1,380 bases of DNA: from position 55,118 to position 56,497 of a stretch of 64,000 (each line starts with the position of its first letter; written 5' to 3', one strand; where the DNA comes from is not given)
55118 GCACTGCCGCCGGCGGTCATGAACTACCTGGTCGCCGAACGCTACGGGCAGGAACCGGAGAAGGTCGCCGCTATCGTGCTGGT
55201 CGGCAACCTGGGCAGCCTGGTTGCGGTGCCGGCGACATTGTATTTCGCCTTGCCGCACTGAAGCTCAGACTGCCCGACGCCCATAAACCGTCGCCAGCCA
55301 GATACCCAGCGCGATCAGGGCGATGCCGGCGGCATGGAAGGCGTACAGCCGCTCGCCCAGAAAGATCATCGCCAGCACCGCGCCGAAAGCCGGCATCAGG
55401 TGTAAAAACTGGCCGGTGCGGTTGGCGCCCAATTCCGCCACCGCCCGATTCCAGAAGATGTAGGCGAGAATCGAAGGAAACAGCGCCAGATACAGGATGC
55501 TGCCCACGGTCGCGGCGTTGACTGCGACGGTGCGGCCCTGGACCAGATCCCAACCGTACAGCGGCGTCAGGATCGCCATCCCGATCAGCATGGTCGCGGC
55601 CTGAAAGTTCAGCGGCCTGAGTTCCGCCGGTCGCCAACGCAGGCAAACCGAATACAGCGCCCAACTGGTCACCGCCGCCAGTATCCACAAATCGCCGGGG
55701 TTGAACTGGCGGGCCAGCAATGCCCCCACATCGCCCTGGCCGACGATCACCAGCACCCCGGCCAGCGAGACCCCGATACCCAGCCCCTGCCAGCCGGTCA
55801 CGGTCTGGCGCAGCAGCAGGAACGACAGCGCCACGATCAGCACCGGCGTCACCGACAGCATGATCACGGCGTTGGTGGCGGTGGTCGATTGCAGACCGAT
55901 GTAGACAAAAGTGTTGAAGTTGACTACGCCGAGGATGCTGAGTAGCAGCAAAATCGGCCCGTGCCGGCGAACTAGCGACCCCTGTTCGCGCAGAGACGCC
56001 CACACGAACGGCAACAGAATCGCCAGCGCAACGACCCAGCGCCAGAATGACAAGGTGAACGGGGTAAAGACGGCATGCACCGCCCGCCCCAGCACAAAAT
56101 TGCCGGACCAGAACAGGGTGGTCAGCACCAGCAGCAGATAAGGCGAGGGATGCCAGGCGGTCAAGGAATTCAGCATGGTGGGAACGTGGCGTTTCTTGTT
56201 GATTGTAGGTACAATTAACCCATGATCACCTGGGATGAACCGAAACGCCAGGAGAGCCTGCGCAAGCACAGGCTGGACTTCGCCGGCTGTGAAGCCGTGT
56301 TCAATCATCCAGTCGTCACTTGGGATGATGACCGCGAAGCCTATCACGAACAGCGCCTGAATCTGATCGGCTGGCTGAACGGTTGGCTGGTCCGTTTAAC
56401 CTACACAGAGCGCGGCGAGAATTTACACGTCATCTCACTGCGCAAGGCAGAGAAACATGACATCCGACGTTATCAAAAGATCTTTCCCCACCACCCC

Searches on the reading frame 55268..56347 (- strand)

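Call 51: search_protein_families(library=pfam, proteins=[window:55268-56347:-], max_evalue=0.00001)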
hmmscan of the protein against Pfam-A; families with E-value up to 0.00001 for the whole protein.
window:55268-56347:- (360 aa): 1 family
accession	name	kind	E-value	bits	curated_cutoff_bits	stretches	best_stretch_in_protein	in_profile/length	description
PF00892.27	EamA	-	1.2e-46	158.8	28.2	2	70-202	4-134/135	EamA-like transporter family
